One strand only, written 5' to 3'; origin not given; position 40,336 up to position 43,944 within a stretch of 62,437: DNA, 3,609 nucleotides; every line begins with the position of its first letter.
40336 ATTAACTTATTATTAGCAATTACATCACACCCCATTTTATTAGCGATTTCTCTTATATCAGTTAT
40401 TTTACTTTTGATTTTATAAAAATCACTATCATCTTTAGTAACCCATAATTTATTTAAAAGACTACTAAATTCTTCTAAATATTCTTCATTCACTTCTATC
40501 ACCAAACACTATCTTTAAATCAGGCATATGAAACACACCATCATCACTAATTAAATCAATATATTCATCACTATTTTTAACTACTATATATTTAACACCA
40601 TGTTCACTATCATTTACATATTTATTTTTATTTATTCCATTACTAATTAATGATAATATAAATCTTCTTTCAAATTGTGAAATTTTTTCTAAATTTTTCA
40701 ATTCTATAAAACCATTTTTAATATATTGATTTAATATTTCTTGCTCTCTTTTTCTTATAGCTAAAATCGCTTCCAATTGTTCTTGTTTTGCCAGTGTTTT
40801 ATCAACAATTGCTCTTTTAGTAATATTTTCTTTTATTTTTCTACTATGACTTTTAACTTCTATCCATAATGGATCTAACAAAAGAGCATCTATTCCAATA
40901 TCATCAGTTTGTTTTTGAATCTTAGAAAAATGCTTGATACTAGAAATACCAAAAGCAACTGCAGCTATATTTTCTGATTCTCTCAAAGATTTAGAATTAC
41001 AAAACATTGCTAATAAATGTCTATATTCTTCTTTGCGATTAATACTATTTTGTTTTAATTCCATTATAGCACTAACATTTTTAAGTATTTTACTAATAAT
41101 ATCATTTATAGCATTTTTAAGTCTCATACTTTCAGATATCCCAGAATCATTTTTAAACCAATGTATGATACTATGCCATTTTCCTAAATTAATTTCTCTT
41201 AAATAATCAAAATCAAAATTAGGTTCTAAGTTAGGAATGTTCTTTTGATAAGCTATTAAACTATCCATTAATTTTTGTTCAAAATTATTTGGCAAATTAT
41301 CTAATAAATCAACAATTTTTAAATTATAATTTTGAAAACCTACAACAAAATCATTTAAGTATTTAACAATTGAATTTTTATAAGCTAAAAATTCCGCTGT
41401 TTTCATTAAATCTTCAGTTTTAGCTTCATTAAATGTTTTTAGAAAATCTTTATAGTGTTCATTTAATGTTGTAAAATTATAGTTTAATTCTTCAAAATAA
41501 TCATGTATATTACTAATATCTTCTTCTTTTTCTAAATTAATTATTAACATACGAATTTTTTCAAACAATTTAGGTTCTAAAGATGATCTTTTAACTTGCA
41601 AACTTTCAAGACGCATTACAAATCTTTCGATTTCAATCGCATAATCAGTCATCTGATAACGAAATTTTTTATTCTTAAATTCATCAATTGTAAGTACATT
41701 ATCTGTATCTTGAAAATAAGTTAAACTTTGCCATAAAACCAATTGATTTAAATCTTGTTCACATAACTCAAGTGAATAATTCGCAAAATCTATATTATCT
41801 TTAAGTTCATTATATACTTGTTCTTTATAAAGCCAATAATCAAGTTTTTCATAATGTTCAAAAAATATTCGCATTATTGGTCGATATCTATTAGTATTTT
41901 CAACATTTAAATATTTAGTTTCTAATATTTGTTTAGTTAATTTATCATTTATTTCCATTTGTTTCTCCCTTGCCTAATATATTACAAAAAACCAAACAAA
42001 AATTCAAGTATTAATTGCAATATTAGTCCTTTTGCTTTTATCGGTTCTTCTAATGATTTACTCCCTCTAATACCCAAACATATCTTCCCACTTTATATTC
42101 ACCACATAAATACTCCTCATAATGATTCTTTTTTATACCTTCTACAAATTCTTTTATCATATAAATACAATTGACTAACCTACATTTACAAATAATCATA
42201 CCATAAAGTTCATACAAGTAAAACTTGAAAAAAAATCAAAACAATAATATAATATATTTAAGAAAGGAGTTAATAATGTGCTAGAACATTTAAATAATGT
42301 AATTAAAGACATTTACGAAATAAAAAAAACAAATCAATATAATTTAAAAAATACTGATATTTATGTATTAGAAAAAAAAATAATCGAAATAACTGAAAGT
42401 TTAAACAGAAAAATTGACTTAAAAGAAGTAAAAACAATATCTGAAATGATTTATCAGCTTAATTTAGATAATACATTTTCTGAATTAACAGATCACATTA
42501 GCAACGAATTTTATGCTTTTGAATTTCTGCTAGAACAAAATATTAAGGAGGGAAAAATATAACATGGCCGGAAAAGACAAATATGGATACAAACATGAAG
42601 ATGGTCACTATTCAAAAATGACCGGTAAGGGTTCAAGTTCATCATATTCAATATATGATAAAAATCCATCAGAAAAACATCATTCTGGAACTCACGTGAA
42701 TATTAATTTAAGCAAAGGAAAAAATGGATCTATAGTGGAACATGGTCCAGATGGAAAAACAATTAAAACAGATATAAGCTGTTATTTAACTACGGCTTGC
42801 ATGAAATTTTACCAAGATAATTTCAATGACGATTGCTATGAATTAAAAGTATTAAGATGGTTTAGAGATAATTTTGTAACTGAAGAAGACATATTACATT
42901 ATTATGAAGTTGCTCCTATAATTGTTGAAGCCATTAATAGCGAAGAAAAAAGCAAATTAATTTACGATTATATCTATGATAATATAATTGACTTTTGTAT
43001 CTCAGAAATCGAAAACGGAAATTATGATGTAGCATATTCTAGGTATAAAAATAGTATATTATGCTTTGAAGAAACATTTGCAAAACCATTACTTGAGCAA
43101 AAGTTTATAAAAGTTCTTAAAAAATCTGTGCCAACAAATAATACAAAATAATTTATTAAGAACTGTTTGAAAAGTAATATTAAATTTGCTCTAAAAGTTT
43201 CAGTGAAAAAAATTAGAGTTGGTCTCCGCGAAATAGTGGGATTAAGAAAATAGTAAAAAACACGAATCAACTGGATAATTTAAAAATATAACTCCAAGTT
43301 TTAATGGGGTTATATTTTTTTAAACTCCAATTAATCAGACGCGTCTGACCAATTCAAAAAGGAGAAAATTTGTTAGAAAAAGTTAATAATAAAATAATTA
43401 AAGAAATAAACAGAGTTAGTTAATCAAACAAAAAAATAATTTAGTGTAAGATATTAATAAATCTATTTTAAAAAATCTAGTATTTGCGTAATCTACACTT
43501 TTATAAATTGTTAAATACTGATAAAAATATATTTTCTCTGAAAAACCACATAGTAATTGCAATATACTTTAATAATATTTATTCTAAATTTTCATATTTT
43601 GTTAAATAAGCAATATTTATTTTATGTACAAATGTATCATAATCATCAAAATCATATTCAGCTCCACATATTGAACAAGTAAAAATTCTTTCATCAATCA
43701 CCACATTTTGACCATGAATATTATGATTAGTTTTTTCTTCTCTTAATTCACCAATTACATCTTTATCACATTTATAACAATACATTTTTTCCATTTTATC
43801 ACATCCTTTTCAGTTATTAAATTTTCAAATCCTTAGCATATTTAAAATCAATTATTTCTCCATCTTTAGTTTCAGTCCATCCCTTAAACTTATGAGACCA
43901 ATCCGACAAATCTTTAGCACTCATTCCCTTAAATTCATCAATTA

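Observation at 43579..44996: Hidden frameshifted MqsR-like toxin upstream of a Zn-ribbon/HTH/Panacea fusion antitoxin and a truncated Zn-ribbon paralog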

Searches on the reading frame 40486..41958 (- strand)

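Call 46: search_protein_families(library=padloc, proteins=[window:40486-41958:-], max_evalue=0.01)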
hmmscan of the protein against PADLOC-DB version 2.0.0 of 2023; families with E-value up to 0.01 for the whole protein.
window:40486-41958:- (490 aa): 7 families
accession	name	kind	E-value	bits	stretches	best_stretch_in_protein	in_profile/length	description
PDLC00540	JetA2|JetA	-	6.1e-154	511.4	1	1-488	1-494/496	DUF2397 domain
PDLC00537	JetA2|JetA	-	5.4e-100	333.6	1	6-487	4-494/498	DUF2397 domain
PDLC00535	JetA2|JetA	-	4.5e-58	195.6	1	14-485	16-485/487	DUF2397 domain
PDLC00536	JetA2|JetA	-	5.2e-46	155.2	1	15-483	22-506/518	DUF2397 domain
PDLC00541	JetA2|JetA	-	2.6e-25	87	1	15-483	22-496/512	DUF2397 domain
PDLC00539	JetA2|JetA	-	1.5e-15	55.1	1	17-482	12-493/512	DUF2397 domain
PDLC00534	JetA2|JetA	-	4.8e-09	33.6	1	10-352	20-360/511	DUF2397 domain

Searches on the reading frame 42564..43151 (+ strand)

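Call 3: search_protein_families(library=pfam, proteins=[window:42564-43151:+], max_evalue=1)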
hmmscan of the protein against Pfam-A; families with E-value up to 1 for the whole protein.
window:42564-43151:+ (195 aa): 0 families

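Call 4: search_protein_families(library=ncbifam, proteins=[window:42564-43151:+], max_evalue=1)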
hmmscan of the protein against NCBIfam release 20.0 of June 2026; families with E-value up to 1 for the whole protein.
window:42564-43151:+ (195 aa): 2 families
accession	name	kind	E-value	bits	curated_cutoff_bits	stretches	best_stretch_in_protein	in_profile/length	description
NF041770.1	CFI_box_CTERM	domain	1.7e-06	27.8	40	1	73-141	1-68/69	CFI-box-CTERM domain-containing protein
NF005036.0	PRK06451.1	equivalog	0.0099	14.6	484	1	77-156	223-291/412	NADP-dependent isocitrate dehydrogenase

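Call 46: search_protein_families(library=padloc, proteins=[window:42564-43151:+], max_evalue=0.01)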
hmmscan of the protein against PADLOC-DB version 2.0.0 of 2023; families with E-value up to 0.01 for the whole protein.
window:42564-43151:+ (195 aa): 0 families

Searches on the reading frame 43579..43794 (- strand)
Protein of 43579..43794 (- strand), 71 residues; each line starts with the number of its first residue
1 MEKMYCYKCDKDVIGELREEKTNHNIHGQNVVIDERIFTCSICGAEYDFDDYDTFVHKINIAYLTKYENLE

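Call 3: search_protein_families(library=pfam, proteins=[window:43579-43794:-], max_evalue=1)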
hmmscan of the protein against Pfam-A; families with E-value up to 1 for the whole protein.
window:43579-43794:- (71 aa): 3 families
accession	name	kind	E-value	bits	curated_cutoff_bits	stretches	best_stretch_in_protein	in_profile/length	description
PF07282.18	Cas12f1-like_TNB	-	0.13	12.9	26.3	1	6-50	31-53/60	Cas12f1-like, TNB domain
PF16919.11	PknG_rubred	-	0.26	11.7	28.5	0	3-49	36-70/74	Protein kinase G rubredoxin domain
PF24666.1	zf-C2H2_fungi_2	-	0.43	10.9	27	0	5-12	2-9/26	Fungal C2H2 zinc finger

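Call 4: search_protein_families(library=ncbifam, proteins=[window:43579-43794:-], max_evalue=1)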
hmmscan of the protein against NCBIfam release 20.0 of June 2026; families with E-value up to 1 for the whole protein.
window:43579-43794:- (71 aa): 2 families
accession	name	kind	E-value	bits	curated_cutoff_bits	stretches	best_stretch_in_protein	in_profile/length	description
TIGR03830.1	CxxCG_CxxCG_HTH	subfamily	0.012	15.4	61.8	1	6-47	1-41/127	type II TA system antitoxin MqsA family protein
NF047912.1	ECs_2282_CxxC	subfamily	0.051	13.5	37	1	16-54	15-44/60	ECs_2282 family putative zinc-binding protein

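Call 29: find_encoding_contigs(protein=window:43579-43794:-, flank=4000, max_places=10)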
Protein window:43579-43794:- (71 aa): 22 contigs read that carry it; 8 places shown.
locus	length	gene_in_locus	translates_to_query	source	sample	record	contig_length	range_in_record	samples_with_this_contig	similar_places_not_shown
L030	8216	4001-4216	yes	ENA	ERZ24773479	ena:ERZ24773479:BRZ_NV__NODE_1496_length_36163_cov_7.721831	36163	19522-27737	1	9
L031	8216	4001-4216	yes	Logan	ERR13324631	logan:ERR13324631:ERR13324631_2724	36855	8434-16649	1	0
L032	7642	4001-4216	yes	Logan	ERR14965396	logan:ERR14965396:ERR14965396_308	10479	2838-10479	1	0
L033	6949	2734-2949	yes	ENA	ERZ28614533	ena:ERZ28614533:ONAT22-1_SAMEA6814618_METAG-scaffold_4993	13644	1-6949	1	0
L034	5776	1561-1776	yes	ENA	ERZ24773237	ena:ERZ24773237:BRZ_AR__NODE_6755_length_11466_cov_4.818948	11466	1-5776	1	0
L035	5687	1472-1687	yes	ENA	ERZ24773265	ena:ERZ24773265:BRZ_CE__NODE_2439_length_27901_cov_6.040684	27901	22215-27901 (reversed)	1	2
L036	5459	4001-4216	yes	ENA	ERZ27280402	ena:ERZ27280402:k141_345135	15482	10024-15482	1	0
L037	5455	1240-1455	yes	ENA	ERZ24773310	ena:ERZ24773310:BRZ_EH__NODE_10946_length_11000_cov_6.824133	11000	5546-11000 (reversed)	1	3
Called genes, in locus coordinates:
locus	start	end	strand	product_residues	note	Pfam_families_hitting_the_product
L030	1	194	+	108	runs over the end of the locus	PF05103:DivIVA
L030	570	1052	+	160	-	PF12844:HTH_19 (weak), PF13413:HTH_25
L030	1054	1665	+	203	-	PF01066:CDP-OH_P_transf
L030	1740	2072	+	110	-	-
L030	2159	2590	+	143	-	-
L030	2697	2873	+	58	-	-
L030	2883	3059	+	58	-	-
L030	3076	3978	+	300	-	PF15731:MqsA_antitoxin (faint), PF01381:HTH_3, PF13560:HTH_31, PF13274:SocA_Panacea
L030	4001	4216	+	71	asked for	-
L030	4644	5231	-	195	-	-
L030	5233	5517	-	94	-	-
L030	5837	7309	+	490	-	PF09660:DUF2397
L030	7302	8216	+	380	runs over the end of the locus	PF09661:DUF2398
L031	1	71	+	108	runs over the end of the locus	PF05103:DivIVA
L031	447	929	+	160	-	PF12844:HTH_19 (weak), PF13413:HTH_25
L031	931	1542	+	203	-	PF01066:CDP-OH_P_transf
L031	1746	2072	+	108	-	-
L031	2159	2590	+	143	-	-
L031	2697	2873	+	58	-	-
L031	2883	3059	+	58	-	-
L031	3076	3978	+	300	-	PF15731:MqsA_antitoxin (faint), PF01381:HTH_3, PF13560:HTH_31, PF13274:SocA_Panacea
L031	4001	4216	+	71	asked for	-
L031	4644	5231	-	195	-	-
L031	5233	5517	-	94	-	-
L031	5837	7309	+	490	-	PF09660:DUF2397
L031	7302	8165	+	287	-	PF09661:DUF2398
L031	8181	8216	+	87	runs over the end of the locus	-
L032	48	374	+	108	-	PF05103:DivIVA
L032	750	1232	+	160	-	PF12844:HTH_19 (weak), PF13413:HTH_25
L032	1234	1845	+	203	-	PF01066:CDP-OH_P_transf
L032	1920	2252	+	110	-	-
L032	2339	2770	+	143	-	-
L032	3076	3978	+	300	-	PF15731:MqsA_antitoxin (faint), PF01381:HTH_3, PF12844:HTH_19 (faint), PF13560:HTH_31, PF13274:SocA_Panacea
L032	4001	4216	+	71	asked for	-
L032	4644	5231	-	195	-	-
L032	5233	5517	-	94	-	-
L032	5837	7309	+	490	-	PF09660:DUF2397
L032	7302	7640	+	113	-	?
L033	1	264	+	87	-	?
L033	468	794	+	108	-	-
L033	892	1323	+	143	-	-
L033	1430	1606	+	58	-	-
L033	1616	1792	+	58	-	-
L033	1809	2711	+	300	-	PF15731:MqsA_antitoxin (faint), PF01381:HTH_3, PF13560:HTH_31, PF13274:SocA_Panacea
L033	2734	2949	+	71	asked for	-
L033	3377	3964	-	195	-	-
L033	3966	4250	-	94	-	-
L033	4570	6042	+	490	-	PF09660:DUF2397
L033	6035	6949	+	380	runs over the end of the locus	PF09661:DUF2398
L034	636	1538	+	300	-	PF01381:HTH_3, PF12844:HTH_19 (faint), PF13560:HTH_31, PF13274:SocA_Panacea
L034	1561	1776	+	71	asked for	-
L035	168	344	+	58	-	-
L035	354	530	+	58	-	-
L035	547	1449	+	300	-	PF15731:MqsA_antitoxin (faint), PF01381:HTH_3, PF13560:HTH_31, PF13274:SocA_Panacea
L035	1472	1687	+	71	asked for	-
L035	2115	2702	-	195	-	-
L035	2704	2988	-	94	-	-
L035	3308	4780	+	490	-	PF09660:DUF2397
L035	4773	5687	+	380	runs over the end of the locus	PF09661:DUF2398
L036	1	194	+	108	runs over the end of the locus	PF05103:DivIVA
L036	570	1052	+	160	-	PF12844:HTH_19 (weak), PF13413:HTH_25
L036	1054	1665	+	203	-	PF01066:CDP-OH_P_transf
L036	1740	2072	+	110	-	-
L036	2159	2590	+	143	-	-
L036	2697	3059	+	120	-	PF15723:MqsR_toxin (weak)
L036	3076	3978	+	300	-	PF15731:MqsA_antitoxin (faint), PF01381:HTH_3, PF13560:HTH_31, PF13274:SocA_Panacea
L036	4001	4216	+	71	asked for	-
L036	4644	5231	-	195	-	-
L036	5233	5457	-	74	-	?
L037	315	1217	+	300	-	PF15731:MqsA_antitoxin (faint), PF01381:HTH_3, PF12844:HTH_19 (faint), PF13560:HTH_31, PF13274:SocA_Panacea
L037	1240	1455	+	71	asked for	-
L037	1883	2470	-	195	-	-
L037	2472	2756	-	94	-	-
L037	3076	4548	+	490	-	PF09660:DUF2397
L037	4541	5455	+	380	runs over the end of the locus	PF09661:DUF2398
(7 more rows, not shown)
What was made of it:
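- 43579..43794 (-): 71-aa Zn-ribbon-only ORF (ZBD plus a 7-residue foreign tail). It always follows panA in this lineage, including next to an intact toxin (call 29).
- It accompanies the intact toxin allele as well (call 29).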

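Call 40: search_protein_representatives(protein=window:43582-43794:-)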
Query: 71 residues. Proteins with E-value up to 0.001 (for the whole library): 34; up to 1e-10: 7; up to 1e-30: 0. The best 34 are listed.
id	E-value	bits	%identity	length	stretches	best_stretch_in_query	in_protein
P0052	3.0e-28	113.2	73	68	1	1-63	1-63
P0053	5.1e-14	68.1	45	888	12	23-47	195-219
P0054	6.7e-14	67.7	45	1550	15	22-59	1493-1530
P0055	8.0e-14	67.5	46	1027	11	23-50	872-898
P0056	1.4e-13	66.7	48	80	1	1-69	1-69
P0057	2.2e-13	66.1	46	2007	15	28-48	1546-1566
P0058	3.0e-12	62.5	47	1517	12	23-57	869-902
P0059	1.1e-10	57.6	33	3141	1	4-49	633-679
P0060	1.9e-10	56.8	44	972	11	23-45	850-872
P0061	7.6e-10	54.9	44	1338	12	28-47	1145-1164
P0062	7.6e-09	51.7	44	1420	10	23-47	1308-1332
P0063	7.7e-09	51.7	44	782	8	28-48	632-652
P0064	3.4e-08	49.6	40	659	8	26-58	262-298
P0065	7.8e-08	48.5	52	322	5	23-55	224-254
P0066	9.3e-08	48.3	42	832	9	29-47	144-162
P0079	1.5e-04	38.1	34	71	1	2-59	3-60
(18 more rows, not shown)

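Call 46: search_protein_families(library=padloc, proteins=[window:43579-43794:-], max_evalue=0.01)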
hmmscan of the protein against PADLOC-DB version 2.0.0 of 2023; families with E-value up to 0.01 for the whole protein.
window:43579-43794:- (71 aa): 0 families

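Call 51: find_encoding_contigs(protein=P0079, flank=3000, max_places=3)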
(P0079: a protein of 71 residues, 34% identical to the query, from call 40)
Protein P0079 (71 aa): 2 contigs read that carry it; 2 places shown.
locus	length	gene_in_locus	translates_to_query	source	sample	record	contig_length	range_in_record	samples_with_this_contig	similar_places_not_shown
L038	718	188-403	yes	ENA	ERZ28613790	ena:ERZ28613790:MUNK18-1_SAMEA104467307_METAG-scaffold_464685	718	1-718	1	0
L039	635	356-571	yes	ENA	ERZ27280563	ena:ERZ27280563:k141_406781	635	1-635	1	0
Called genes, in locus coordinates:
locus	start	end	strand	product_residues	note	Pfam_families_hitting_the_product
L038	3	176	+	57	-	?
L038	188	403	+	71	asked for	-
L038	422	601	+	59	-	-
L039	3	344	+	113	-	?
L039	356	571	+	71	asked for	-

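Call 52: find_encoding_contigs(protein=P0056, flank=3000, max_places=3)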
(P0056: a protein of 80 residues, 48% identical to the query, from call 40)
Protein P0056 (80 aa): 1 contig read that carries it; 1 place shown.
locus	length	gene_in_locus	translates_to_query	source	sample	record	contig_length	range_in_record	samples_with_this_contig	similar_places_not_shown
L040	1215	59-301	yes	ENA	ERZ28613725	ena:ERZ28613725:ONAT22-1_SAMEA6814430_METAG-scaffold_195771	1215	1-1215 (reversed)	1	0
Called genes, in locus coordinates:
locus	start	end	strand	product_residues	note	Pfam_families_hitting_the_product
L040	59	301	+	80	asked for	-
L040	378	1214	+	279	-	?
